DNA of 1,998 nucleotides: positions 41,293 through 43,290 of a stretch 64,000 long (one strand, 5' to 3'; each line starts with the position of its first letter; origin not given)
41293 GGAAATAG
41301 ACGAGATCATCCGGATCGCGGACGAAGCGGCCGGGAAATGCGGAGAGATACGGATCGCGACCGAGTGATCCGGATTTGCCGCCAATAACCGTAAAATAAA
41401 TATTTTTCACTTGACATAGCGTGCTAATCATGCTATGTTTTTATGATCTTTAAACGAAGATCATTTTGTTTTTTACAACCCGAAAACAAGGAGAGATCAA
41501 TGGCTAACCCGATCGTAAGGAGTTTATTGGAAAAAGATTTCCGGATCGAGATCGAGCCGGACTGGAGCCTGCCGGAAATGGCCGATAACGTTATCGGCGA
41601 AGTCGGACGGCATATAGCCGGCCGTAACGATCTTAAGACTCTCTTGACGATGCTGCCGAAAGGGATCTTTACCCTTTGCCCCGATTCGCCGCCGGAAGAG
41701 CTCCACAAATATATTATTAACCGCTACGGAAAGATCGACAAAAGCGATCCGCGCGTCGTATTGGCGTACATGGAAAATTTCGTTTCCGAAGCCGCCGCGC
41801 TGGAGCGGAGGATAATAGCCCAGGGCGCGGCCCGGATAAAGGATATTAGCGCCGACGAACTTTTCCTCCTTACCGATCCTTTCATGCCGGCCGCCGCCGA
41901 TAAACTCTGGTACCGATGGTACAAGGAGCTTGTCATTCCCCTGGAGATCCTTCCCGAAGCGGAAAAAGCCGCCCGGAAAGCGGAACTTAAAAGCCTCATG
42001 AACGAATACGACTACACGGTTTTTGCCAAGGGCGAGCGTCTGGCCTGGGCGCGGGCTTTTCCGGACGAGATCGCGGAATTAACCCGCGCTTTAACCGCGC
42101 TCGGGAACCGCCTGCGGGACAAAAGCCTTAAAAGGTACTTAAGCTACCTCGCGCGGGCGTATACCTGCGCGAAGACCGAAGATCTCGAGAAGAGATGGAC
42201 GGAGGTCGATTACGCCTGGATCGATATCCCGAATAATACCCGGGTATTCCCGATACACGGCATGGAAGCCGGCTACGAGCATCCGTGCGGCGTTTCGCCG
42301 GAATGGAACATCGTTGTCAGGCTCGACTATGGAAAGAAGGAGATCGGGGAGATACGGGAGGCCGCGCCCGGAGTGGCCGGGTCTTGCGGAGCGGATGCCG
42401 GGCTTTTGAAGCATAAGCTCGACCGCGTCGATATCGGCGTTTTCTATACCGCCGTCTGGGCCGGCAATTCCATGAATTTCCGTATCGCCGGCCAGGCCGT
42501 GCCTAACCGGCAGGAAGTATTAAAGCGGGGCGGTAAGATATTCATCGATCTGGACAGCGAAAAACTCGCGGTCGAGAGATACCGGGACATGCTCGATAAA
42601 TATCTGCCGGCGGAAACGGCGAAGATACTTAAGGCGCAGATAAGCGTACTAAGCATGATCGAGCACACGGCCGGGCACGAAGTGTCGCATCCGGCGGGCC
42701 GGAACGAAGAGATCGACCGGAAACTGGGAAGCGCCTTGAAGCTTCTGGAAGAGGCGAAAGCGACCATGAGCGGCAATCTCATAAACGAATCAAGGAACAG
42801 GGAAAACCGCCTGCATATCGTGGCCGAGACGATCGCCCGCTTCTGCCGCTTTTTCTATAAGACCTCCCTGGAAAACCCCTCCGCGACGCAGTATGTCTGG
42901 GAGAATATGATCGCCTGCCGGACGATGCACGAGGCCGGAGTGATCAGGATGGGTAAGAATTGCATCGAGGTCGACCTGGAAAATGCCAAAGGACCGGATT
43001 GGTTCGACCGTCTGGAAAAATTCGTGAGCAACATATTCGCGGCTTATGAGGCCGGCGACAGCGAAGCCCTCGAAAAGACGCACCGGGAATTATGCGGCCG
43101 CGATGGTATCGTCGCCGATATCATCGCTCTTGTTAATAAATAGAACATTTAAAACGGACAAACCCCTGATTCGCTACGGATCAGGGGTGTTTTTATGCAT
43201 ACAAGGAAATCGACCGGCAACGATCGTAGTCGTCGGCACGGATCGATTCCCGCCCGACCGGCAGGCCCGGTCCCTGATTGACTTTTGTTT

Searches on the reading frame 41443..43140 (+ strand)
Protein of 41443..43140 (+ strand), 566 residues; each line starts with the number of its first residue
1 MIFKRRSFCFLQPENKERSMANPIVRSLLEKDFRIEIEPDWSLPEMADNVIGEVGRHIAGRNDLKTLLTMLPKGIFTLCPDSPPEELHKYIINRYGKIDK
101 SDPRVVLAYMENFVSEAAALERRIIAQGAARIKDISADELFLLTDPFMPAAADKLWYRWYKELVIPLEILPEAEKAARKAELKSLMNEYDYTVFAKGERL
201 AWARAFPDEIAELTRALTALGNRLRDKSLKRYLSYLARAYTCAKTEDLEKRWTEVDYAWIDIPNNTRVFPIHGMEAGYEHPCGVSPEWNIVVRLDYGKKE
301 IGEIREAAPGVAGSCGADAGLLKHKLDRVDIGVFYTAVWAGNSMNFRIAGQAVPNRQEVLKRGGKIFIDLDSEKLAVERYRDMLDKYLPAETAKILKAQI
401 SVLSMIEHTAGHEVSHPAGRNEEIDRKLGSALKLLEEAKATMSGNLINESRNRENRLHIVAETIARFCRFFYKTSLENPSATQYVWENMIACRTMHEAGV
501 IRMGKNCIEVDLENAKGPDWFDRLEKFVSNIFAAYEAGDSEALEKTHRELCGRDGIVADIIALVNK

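Call 51: search_protein_families(library=pfam, proteins=[window:41443-43140:+], max_evalue=0.001)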
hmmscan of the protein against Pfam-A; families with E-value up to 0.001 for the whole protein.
window:41443-43140:+ (566 aa): 1 family
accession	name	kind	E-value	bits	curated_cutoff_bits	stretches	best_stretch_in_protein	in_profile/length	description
PF25448.1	DUF7897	-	6.4e-14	51.7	27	1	199-516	189-529/595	Domain of unknown function (DUF7897)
